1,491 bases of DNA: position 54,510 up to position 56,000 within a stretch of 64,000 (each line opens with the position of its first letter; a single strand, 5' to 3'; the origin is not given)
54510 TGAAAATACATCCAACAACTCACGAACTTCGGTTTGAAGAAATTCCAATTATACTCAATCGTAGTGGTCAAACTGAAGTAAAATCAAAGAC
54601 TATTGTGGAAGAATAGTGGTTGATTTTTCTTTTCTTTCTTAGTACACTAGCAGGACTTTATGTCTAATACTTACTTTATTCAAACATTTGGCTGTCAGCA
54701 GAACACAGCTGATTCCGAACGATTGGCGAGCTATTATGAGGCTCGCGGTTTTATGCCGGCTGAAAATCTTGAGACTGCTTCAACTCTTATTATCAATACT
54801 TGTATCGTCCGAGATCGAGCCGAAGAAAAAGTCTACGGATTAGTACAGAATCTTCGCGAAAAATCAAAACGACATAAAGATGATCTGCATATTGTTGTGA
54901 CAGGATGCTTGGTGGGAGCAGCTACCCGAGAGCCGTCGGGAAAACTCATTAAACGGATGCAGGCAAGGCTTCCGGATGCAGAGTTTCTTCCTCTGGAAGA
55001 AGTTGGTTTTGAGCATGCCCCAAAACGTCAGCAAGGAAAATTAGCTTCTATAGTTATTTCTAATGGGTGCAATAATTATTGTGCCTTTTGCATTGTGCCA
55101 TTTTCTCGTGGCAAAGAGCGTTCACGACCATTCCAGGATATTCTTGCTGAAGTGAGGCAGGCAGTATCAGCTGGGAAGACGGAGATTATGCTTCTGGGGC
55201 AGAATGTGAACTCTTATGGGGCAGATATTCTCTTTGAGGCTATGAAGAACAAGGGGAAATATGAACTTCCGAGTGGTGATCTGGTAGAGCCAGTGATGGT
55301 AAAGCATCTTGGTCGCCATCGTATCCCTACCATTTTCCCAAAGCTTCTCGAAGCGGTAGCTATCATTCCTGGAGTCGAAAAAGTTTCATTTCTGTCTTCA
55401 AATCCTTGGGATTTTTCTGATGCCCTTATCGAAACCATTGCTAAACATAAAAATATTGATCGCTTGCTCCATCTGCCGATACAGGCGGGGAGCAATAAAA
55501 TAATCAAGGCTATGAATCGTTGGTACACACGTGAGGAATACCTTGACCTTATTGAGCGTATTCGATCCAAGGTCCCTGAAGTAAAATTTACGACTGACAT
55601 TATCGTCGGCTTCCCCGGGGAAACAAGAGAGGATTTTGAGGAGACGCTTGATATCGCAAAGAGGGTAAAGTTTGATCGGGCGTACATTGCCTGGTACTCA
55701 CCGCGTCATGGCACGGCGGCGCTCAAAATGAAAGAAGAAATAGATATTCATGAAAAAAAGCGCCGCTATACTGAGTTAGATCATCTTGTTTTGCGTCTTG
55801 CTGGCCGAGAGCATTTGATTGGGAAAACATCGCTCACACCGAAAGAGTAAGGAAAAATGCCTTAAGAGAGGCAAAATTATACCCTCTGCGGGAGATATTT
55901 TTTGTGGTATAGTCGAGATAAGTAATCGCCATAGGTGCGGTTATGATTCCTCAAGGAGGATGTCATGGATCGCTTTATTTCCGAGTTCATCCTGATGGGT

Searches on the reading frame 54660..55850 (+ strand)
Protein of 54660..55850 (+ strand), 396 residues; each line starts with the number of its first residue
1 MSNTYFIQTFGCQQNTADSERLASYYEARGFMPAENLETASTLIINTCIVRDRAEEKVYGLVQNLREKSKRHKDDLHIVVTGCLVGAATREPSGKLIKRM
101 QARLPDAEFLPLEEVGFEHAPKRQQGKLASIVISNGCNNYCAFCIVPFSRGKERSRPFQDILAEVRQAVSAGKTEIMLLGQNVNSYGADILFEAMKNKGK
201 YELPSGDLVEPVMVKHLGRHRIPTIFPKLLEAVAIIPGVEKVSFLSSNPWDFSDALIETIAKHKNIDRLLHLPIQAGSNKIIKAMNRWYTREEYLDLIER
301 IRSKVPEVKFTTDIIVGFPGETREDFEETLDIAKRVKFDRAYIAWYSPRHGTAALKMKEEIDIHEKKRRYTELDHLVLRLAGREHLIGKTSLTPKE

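Call 20: find_encoding_contigs(protein=window:54660-55850:+, flank=10000, max_places=1)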
Protein window:54660-55850:+ (396 aa): 5 contigs read that carry it; 1 place shown.
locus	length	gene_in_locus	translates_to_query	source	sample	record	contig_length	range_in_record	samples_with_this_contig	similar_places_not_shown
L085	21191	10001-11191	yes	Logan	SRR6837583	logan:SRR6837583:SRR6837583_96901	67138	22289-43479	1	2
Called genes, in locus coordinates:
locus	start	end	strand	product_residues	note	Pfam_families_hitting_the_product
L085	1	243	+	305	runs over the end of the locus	-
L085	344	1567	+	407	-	PF00482:T2SSF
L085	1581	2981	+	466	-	PF13620:CarboxypepD_reg (weak), PF17802:SpaA (faint), PF13620:CarboxypepD_reg (weak)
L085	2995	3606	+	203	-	-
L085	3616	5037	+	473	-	PF14341:PilX_N (faint)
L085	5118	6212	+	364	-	PF11104:PilM_2, PF14450:FtsA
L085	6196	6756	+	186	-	PF05137:PilN (faint)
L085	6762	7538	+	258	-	-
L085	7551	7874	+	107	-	-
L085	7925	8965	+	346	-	PF04055:Radical_SAM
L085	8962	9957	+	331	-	PF09587:PGA_cap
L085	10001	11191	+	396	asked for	PF00919:UPF0004, PF04055:Radical_SAM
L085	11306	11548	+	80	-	-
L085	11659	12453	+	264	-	PF03372:Exo_endo_phos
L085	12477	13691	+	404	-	PF05496:RuvB_N, PF14532:Sigma54_activ_2 (weak), PF00004:AAA, PF07728:AAA_5, PF13173:AAA_14 (faint), PF16193:AAA_assoc_2, PF12002:MgsA_C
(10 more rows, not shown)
